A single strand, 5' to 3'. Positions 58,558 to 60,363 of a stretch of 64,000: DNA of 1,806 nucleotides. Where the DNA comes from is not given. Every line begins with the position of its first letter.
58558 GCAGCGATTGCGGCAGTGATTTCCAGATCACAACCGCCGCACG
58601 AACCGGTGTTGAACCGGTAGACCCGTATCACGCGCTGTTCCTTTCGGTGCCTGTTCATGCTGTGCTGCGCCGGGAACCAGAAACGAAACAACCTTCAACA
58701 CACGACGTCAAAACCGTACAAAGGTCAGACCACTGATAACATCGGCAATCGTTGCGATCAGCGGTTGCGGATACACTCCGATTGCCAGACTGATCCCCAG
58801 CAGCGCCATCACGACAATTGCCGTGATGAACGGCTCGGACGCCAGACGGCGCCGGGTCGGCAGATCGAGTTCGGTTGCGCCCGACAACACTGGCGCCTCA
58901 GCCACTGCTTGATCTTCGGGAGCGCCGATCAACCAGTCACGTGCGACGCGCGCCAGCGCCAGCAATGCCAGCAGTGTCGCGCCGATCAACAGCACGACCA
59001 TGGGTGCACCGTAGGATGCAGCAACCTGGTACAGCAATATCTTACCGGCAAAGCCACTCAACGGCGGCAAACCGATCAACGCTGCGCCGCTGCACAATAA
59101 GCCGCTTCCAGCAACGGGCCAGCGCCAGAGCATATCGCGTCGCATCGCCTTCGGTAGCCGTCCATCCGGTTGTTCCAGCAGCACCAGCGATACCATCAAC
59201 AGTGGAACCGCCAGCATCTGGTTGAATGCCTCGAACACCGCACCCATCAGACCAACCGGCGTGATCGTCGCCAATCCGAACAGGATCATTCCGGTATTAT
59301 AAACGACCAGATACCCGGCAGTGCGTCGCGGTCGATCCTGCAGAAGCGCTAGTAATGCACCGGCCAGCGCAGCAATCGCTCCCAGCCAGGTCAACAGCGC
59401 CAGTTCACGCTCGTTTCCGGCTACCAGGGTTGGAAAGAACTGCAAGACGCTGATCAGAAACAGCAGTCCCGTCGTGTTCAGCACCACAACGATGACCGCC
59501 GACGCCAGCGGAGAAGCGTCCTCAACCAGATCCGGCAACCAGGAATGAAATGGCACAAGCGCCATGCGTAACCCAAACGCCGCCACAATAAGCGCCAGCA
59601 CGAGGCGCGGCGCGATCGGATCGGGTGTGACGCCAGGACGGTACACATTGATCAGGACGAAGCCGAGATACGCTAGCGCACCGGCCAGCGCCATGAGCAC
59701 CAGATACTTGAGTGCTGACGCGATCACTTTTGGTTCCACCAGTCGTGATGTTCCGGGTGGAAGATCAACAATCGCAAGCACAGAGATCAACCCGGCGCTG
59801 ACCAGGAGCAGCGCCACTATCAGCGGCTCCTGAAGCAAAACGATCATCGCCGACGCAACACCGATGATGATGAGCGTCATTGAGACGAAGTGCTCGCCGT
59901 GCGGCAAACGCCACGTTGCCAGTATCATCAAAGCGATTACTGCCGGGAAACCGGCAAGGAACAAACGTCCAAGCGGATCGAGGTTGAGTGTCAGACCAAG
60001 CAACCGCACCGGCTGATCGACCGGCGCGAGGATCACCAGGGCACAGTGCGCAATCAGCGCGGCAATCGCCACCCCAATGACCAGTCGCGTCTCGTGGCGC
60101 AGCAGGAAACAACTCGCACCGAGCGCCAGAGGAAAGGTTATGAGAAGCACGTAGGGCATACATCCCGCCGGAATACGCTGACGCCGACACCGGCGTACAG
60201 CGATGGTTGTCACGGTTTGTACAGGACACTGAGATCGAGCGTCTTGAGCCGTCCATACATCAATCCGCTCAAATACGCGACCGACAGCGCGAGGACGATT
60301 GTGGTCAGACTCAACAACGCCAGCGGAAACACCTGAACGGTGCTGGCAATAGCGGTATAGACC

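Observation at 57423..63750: Stripped-down six-gene group-4 [NiFe]-hydrogenase/complex-I-like module that keeps the Ni-Fe cysteines but has no NuoC/NuoI-type partners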

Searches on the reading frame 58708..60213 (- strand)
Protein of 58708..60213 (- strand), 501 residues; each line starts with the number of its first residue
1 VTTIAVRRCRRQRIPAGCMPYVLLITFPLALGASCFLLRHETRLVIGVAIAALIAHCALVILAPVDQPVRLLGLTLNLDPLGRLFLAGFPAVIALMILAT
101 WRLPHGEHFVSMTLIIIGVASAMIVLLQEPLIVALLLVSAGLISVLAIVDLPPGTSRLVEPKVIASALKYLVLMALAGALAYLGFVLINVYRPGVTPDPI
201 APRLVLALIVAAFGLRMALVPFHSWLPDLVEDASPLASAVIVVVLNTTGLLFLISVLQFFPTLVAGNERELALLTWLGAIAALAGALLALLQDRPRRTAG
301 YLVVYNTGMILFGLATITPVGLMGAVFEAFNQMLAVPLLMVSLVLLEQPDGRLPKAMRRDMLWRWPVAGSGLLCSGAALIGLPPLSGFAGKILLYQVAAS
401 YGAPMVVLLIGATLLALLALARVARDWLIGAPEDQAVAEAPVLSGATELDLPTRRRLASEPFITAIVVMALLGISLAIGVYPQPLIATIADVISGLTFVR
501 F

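Call 3: search_protein_families(library=pfam, proteins=[window:58708-60213:-], max_evalue=0.1)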
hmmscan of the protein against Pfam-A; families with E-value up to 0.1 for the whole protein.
window:58708-60213:- (501 aa): 1 family
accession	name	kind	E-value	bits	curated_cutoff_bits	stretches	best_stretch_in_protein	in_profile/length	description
PF00361.26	Proton_antipo_M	-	9.5e-19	68.1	21.5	1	202-414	81-292/294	NADH:quinone oxidoreductase/Mrp antiporter, TM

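Call 4: search_protein_families(library=ncbifam, proteins=[window:58708-60213:-], max_evalue=0.1)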
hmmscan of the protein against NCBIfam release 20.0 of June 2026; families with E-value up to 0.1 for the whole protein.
window:58708-60213:- (501 aa): 49 families (the best 25 are shown)
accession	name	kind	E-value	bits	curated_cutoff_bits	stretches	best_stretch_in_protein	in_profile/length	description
NF006419.0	PRK08668.1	equivalog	3.5e-27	95.4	617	1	23-410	6-414/613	NADH dehydrogenase subunit M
NF009306.0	PRK12663.1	equivalog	1.3e-24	86.9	542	1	163-493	168-478/498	Na+/H+ antiporter subunit D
TIGR01972.1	NDH_I_M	subfamily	6.2e-24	84.5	263.8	1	203-493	207-479/486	NADH-quinone oxidoreductase subunit M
NF009308.0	PRK12665.1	equivalog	9.4e-20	70.6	585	1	204-487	214-504/531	Na+/H+ antiporter subunit D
NF005044.0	PRK06458.1-4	equivalog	9.4e-17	61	610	1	198-438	214-455/531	hydrogenase 4 subunit F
NF004920.0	PRK06277.1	equivalog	1.1e-16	60.7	578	1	94-425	86-421/478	energy conserving hydrogenase EhbF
NF005818.0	PRK07691.1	equivalog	1.4e-16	60.6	586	1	205-435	211-440/496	Na+/H+ antiporter subunit D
TIGR01770.1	NDH_I_N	subfamily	2.8e-16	59.5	332.6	1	76-408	67-411/472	NADH-quinone oxidoreductase subunit NuoN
TIGR00944.1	2a6301s04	subfamily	8.8e-16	58.2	692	1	204-426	207-428/463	multicomponent K+/H+ antiporter, MrpD/PhaD subunit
NF006238.0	PRK08375.1-4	equivalog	1e-15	57.6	626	1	200-432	203-433/531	putative monovalent cation/H+ antiporter subunit D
NF004500.0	PRK05846.1-4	equivalog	8.8e-15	54.4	550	1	203-491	230-497/525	NADH-quinone oxidoreductase subunit M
NF006240.0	PRK08376.1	subfamily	1.8e-14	53.5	662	1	164-436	171-464/521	putative monovalent cation/H+ antiporter subunit D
NF004502.0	PRK05846.2-1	equivalog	2.8e-14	52.8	791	1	203-396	227-417/500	NADH-quinone oxidoreductase subunit M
NF004498.0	PRK05846.1-1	equivalog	3.2e-14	52.6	614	1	205-494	224-494/509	NADH-quinone oxidoreductase subunit M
NF005611.0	PRK07363.1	equivalog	9.7e-14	50.8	764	1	108-417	108-421/501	NADH-quinone oxidoreductase subunit M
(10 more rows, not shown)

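Call 50: search_solved_structures(query=window:58708-60213:-, max_evalue=0.00001, show_alignments=3)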
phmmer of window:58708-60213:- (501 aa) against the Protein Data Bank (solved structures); distinct sequences matched with E-value up to 0.00001: 22.
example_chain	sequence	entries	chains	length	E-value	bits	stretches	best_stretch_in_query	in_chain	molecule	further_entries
6u8y_X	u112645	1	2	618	7.3e-15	58.1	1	202-441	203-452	NADH dehydrogenase subunit M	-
8e9g_M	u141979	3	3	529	1e-14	57.6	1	206-491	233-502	NADH-quinone oxidoreductase, M subunit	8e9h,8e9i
6z16_D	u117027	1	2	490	6.1e-12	48.4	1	71-428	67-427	Multisubunit Na+/H+ antiporter, D subunit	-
6tjv_D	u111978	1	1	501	4e-11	45.7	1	167-424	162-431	NADH dehydrogenase subunit 4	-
8qby_M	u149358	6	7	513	3.2e-10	42.7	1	75-408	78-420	NADH dehydrogenase subunit M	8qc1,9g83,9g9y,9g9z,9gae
6cfw_H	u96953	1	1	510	6e-10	41.8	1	168-434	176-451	Monovalent cation/H+ antiporter subunit D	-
6hum_B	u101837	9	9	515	7e-10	41.6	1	22-443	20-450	NAD(P)H-quinone oxidoreductase subunit 2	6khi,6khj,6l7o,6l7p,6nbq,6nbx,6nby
8e9g_N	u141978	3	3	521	3e-09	39.6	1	204-445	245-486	NADH-quinone oxidoreductase subunit N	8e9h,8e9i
3rko_M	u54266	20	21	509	7.7e-09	38.2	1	204-492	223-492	NADH-QUINONE OXIDOREDUCTASE SUBUNIT M | NADH dehydrogenase I subunit M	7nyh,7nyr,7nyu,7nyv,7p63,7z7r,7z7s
7p61_M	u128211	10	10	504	9.3e-09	37.9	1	204-492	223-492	NADH dehydrogenase I subunit M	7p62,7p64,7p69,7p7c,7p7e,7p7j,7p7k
6hum_D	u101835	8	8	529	1.1e-08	37.7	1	84-497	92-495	NAD(P)H-quinone oxidoreductase chain 4 1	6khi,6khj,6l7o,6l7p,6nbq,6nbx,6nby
7d3u_D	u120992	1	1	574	1.3e-08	37.5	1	154-432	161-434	Monovalent Na+/H+ antiporter subunit D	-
8e73_5M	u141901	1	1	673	2.5e-08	36.5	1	206-398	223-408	Nad5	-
7a23_a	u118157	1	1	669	4e-08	35.8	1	206-398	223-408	Nad5m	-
7wff_B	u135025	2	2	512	5.4e-08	35.4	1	204-407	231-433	NAD(P)H-quinone oxidoreductase subunit 2, chloroplastic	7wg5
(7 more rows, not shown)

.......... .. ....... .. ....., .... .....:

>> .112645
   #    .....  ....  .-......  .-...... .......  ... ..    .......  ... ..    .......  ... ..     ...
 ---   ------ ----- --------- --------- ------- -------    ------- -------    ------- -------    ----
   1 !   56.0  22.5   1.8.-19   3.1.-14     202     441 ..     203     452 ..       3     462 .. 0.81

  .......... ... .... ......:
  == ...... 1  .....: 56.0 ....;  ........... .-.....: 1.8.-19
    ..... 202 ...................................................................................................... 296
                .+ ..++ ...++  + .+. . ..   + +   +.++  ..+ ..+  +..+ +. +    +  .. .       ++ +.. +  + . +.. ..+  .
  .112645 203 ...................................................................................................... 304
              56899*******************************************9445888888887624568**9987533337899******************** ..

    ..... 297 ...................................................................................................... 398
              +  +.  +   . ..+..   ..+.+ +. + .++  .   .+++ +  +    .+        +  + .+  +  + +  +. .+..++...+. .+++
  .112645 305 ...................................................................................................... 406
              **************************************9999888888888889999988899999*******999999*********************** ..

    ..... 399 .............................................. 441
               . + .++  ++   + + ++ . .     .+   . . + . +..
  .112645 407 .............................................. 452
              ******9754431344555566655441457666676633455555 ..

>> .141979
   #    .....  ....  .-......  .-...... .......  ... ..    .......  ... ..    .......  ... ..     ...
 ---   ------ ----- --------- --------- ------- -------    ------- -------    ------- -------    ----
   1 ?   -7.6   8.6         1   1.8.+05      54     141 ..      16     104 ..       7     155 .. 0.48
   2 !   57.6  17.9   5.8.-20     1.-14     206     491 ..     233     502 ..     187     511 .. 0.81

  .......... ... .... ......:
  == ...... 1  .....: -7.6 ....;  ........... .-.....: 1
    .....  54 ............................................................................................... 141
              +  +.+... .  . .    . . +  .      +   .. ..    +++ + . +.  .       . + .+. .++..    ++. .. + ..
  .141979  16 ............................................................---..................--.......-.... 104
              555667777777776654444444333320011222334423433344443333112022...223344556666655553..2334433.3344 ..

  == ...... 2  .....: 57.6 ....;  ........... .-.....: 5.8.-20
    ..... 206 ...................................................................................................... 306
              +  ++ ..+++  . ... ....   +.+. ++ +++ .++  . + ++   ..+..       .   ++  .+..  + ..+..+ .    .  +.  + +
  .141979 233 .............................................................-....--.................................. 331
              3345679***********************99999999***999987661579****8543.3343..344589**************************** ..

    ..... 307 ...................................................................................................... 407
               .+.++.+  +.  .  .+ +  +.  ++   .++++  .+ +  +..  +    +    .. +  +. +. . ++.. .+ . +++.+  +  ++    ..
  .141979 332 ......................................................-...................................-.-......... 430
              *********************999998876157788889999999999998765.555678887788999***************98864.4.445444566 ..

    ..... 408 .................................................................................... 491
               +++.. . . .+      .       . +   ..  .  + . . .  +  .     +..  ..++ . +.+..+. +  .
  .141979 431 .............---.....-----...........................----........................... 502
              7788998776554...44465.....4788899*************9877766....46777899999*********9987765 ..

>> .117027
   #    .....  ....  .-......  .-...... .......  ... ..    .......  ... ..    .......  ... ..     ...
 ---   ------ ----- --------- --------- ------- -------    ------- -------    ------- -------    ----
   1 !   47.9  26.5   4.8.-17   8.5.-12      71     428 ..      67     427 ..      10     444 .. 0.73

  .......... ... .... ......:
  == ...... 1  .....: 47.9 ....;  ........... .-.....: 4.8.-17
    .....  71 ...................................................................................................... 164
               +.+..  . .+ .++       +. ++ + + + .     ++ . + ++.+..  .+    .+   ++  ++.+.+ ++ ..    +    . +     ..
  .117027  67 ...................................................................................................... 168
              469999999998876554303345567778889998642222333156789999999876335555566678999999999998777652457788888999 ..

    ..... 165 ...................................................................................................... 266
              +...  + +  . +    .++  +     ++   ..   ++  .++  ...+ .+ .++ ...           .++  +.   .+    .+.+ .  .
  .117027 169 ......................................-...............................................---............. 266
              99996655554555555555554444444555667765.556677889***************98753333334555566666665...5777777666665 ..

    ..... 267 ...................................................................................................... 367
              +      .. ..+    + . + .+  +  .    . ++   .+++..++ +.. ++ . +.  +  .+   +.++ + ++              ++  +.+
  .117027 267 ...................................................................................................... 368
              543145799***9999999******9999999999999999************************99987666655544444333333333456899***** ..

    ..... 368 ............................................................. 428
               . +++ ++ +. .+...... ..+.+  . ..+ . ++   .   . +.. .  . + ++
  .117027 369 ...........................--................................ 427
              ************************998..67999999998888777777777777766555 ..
